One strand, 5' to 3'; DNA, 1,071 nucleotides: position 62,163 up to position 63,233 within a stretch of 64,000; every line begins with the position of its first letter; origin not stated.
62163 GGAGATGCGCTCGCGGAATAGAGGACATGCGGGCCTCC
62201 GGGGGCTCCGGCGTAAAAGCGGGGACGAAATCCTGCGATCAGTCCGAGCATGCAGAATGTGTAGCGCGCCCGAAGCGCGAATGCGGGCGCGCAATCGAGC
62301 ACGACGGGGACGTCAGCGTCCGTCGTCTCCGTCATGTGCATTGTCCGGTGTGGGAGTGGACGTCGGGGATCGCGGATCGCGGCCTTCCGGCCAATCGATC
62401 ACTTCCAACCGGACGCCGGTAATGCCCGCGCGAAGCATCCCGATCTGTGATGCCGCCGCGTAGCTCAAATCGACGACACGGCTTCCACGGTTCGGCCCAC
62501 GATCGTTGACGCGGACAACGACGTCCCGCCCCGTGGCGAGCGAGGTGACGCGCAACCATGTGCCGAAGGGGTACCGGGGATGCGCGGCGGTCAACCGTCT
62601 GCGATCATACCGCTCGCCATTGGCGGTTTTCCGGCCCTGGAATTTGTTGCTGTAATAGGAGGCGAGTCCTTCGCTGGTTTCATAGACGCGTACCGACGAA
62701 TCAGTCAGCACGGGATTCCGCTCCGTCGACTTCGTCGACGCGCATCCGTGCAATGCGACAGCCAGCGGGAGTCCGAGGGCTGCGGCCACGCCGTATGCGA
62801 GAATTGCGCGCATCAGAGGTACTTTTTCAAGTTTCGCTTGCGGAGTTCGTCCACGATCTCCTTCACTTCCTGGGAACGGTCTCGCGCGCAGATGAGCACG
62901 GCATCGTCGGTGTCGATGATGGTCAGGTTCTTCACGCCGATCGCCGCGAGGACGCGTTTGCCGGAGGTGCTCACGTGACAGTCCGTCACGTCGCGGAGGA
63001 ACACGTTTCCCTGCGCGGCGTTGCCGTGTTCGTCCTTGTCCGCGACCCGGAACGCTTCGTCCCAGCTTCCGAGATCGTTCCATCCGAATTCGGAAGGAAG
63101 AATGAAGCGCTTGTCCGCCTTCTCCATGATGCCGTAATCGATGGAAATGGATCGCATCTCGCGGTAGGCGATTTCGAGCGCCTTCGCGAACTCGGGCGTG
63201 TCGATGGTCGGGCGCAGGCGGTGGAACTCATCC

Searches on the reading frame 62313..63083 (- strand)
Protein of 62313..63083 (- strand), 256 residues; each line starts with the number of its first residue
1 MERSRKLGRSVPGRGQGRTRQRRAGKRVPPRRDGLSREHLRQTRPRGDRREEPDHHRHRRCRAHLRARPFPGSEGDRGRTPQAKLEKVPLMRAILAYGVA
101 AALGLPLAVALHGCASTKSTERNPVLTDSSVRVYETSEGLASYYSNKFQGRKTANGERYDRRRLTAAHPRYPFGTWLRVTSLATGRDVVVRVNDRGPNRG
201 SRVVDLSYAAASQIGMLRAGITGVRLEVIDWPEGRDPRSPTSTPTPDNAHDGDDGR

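Call 21: search_protein_families(library=pfam, proteins=[window:62313-63083:-], max_evalue=0.001)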
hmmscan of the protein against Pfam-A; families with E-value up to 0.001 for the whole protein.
window:62313-63083:- (256 aa): 1 family
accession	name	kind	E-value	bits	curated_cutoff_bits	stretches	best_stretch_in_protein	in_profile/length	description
PF03330.24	DPBB_1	-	2.5e-23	82.6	28.8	1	137-225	2-82/83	Lytic transglycolase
